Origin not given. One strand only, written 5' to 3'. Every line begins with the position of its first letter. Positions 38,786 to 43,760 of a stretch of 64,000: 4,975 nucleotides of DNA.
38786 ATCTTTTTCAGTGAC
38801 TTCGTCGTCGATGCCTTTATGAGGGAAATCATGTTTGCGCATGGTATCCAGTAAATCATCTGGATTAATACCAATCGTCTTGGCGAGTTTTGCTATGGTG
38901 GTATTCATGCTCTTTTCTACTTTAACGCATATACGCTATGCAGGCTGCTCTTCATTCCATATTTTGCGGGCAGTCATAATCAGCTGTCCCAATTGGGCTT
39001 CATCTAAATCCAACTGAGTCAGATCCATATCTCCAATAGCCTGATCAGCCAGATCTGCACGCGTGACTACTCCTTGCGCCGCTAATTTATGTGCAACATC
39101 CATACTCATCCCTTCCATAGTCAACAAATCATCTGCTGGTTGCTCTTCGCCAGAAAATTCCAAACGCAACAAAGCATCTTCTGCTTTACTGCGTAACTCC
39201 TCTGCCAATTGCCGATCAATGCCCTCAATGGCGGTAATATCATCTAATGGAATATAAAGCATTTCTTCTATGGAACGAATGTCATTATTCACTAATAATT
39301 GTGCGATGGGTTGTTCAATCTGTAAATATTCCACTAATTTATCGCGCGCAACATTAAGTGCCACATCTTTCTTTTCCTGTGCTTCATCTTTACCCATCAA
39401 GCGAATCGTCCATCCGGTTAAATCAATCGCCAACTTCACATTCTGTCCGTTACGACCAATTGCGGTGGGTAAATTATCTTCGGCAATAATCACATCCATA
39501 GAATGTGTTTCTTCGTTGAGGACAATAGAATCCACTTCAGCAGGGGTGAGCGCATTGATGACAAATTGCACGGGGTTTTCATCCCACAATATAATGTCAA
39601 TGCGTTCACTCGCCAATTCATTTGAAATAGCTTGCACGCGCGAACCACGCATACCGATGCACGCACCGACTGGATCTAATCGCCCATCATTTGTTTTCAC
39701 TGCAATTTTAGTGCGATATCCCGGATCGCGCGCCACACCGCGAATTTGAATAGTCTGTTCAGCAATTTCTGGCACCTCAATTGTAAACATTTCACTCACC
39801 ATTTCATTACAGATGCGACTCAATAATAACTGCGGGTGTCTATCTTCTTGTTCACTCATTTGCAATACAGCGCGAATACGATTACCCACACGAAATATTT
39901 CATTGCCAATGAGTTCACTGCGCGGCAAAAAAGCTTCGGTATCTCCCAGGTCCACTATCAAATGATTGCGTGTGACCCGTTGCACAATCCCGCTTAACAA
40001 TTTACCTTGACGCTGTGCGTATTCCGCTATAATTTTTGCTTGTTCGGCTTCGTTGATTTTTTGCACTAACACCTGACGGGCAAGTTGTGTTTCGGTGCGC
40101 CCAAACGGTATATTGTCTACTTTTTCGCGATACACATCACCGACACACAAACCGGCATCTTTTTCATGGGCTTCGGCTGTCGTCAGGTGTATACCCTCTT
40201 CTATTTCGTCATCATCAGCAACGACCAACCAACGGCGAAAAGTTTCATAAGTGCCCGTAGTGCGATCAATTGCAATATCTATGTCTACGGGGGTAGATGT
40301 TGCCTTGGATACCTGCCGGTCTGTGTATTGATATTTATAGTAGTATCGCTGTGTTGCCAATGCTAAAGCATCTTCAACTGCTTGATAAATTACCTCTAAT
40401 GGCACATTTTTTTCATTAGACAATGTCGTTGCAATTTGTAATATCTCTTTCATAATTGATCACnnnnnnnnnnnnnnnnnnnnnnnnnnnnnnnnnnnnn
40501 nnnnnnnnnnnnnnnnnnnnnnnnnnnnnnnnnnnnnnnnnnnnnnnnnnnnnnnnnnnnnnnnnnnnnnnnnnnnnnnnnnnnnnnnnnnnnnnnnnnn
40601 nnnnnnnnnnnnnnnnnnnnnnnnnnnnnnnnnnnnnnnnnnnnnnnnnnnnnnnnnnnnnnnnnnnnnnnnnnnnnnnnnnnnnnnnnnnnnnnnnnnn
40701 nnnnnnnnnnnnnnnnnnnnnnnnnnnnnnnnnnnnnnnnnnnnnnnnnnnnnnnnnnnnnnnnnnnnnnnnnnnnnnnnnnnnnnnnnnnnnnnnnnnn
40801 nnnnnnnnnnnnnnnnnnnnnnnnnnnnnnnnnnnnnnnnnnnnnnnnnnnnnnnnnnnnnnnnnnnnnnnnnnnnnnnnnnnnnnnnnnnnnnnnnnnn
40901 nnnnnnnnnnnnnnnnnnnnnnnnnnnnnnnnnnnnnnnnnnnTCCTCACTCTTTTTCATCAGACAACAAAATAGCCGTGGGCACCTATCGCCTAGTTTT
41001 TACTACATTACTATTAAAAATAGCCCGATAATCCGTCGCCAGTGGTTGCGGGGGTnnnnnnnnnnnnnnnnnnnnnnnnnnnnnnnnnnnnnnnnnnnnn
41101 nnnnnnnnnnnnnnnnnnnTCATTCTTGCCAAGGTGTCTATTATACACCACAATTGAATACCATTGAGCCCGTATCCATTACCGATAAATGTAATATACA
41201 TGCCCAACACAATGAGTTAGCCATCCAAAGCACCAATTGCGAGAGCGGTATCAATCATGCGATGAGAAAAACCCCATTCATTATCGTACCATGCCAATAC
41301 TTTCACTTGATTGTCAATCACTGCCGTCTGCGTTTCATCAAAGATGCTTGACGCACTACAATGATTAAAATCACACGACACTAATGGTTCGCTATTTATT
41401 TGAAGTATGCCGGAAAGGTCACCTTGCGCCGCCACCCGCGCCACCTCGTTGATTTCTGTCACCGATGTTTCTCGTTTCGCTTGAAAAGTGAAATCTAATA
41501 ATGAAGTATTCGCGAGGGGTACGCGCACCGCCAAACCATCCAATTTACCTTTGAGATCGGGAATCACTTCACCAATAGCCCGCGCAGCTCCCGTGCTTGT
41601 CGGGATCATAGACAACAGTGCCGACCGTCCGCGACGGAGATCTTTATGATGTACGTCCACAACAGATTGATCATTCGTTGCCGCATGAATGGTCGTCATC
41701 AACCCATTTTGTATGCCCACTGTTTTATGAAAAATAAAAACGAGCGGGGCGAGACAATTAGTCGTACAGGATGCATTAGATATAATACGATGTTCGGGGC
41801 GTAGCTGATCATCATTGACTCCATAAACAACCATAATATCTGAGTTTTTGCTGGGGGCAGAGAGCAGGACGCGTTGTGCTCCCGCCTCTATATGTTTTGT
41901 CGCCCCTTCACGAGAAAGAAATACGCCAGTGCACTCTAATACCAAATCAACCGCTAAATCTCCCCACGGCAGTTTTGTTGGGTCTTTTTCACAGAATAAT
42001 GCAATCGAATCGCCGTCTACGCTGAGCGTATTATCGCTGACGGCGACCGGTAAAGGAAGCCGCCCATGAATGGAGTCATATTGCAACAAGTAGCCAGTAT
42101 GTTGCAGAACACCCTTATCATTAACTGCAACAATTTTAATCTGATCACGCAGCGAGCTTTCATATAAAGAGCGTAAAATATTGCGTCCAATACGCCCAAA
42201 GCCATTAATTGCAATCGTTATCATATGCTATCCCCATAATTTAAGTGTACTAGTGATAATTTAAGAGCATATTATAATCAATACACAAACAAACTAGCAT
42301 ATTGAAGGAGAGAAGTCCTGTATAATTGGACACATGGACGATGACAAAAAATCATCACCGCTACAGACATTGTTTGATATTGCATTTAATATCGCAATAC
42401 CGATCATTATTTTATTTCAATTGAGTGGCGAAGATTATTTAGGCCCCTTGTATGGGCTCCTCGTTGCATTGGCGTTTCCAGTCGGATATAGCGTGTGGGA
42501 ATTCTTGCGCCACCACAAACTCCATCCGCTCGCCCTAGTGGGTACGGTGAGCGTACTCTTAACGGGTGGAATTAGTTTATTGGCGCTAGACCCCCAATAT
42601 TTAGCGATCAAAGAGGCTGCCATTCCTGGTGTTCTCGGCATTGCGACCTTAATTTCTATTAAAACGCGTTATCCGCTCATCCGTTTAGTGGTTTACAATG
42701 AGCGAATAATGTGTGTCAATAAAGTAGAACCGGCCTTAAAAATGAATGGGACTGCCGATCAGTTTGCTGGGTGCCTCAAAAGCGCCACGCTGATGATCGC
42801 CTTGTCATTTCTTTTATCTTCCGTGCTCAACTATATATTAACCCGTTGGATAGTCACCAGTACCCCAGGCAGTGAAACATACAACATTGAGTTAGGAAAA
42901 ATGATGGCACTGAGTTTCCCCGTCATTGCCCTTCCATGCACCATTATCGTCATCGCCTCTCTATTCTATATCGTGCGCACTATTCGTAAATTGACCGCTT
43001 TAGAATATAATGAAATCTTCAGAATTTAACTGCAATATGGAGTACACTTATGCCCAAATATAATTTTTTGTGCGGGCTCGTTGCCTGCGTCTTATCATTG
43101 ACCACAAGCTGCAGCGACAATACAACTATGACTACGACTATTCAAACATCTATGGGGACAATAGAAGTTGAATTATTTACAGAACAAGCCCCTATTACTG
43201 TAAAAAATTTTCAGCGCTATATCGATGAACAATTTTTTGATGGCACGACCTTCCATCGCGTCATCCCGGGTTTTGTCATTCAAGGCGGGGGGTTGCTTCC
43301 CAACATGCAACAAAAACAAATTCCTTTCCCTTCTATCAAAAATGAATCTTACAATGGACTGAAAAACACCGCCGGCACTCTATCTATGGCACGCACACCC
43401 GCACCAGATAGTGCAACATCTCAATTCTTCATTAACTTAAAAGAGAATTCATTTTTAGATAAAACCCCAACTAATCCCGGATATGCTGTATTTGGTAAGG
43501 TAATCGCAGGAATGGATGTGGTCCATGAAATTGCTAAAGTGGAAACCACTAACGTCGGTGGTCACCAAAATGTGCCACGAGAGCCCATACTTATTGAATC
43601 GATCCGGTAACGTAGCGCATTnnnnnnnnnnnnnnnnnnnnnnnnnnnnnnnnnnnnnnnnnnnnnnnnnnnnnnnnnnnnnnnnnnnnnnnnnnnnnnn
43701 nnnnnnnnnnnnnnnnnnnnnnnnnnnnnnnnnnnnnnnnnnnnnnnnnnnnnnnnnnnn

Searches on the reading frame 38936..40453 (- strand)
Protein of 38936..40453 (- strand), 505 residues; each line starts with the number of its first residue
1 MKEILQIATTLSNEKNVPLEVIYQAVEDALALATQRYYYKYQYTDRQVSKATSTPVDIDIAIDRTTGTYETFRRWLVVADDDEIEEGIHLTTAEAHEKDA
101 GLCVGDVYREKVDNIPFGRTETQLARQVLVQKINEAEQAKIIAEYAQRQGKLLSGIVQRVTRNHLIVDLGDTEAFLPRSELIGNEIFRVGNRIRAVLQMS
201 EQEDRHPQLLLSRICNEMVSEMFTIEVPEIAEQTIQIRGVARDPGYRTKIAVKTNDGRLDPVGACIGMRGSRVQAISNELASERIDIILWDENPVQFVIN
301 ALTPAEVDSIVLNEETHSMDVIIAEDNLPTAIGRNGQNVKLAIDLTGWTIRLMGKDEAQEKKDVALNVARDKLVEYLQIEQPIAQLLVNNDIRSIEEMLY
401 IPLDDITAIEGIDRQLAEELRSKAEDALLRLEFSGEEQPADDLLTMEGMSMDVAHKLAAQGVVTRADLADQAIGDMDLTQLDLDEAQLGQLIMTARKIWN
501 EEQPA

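Call 33: search_protein_families(library=pfam, proteins=[window:38936-40453:-], max_evalue=0.00001)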
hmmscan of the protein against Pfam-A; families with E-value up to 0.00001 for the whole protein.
window:38936-40453:- (505 aa): 4 families
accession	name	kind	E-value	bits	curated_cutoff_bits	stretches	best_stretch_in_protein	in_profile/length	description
PF13184.12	KH_5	-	4.3e-28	97.7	27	1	244-310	1-67/69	NusA-like KH domain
PF08529.16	NusA_N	-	1.2e-24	87.3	23.8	1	3-138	1-118/119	NusA N-terminal domain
PF00575.29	S1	-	1.2e-07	32.4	22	1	149-208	4-70/74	S1 RNA binding domain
PF14520.12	HHH_5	-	2.2e-06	28.5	27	0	441-497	2-57/57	Helix-hairpin-helix domain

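Call 53: list_cluster_members(proteins=[P0001, window:38936-40453:-, window:45450-48032:+, window:41217-42224:-, window:51248-52768:-, window:62248-63978:-, window:28664-30598:+, window:234-1031:+, window:16116-16586:+, window:7194-8042:+])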
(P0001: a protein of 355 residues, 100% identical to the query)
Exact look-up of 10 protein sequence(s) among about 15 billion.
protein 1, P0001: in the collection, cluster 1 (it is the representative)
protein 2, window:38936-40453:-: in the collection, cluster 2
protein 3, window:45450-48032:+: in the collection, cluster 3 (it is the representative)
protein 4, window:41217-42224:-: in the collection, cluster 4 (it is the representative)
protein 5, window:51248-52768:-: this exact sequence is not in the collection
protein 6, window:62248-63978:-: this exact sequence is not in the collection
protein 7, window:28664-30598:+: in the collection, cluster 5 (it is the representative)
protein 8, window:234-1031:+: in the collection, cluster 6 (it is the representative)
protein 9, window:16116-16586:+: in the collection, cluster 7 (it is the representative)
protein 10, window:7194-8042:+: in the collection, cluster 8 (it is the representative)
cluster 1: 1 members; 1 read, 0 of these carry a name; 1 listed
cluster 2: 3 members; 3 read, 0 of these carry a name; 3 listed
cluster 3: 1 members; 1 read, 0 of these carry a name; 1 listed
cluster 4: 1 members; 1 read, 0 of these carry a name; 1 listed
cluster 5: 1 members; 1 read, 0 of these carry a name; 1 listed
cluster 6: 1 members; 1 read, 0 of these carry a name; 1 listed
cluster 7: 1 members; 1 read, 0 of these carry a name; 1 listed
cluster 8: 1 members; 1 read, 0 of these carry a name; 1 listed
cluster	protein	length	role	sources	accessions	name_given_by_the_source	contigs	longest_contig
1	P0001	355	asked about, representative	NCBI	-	-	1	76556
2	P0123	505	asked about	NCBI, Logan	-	-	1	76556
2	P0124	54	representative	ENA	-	-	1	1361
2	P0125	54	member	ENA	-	-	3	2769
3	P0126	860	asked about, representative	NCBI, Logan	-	-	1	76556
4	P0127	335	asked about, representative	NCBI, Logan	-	-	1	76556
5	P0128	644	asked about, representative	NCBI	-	-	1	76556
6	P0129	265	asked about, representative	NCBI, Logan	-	-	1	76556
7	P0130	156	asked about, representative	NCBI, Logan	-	-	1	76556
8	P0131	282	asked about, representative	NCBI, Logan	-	-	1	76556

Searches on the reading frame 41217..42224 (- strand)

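Call 33: search_protein_families(library=pfam, proteins=[window:41217-42224:-], max_evalue=0.00001)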
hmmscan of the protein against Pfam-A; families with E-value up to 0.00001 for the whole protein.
window:41217-42224:- (335 aa): 2 families
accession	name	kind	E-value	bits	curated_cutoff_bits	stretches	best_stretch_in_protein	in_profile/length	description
PF02800.25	Gp_dh_C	-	9.2e-58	194.7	24.4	1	158-313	1-158/158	Glyceraldehyde 3-phosphate dehydrogenase, C-terminal domain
PF00044.30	Gp_dh_N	-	3.1e-33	114.5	31.7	1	2-104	1-100/101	Glyceraldehyde 3-phosphate dehydrogenase, NAD binding domain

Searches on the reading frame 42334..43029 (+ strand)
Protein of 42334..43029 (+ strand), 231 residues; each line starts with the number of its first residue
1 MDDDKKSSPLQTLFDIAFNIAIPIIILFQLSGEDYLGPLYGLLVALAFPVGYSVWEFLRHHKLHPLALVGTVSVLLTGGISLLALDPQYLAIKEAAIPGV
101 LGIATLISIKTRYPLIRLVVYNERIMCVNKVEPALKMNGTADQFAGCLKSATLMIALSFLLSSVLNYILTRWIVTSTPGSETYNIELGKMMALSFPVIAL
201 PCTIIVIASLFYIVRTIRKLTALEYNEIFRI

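Call 35: search_protein_families(library=pfam, proteins=[window:42334-43029:+], max_evalue=0.00001)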
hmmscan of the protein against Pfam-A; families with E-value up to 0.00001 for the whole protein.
window:42334-43029:+ (231 aa): 0 families

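Call 54: search_protein_families(library=pfam, proteins=[window:42334-43029:+], max_evalue=0.1)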
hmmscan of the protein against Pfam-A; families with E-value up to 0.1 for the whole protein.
window:42334-43029:+ (231 aa): 1 family
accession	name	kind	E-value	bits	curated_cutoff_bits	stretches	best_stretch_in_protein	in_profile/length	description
PF04279.20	IspA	-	0.00025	21.7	28.7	1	23-120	9-105/176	Intracellular septation protein A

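Call 55: search_protein_families(library=ncbifam, proteins=[window:42334-43029:+], max_evalue=0.01)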
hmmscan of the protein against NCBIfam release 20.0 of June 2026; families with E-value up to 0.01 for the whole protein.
window:42334-43029:+ (231 aa): 4 families
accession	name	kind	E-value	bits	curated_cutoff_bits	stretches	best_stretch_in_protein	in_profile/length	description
NF041646.1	VC0807_fam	subfamily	1.8e-50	171.2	65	1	12-210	2-188/189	VC0807 family protein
NF001325.0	PRK00259.1-3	equivalog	0.0014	19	180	1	35-167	19-149/177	septation protein A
NF001323.0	PRK00259.1-1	equivalog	0.0014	18.4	196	1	43-120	44-118/198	septation protein A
TIGR00997.1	ispZ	equivalog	0.0084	16.3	165.2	1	41-119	28-104/178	septation protein IspZ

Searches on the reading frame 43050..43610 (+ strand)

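Call 35: search_protein_families(library=pfam, proteins=[window:43050-43610:+], max_evalue=0.00001)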
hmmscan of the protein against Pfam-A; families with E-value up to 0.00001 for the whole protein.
window:43050-43610:+ (186 aa): 1 family
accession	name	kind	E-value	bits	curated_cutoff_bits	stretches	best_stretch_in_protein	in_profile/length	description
PF00160.26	Pro_isomerase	-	3.1e-47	161.2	21.7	1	30-185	3-157/159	Cyclophilin type peptidyl-prolyl cis-trans isomerase/CLD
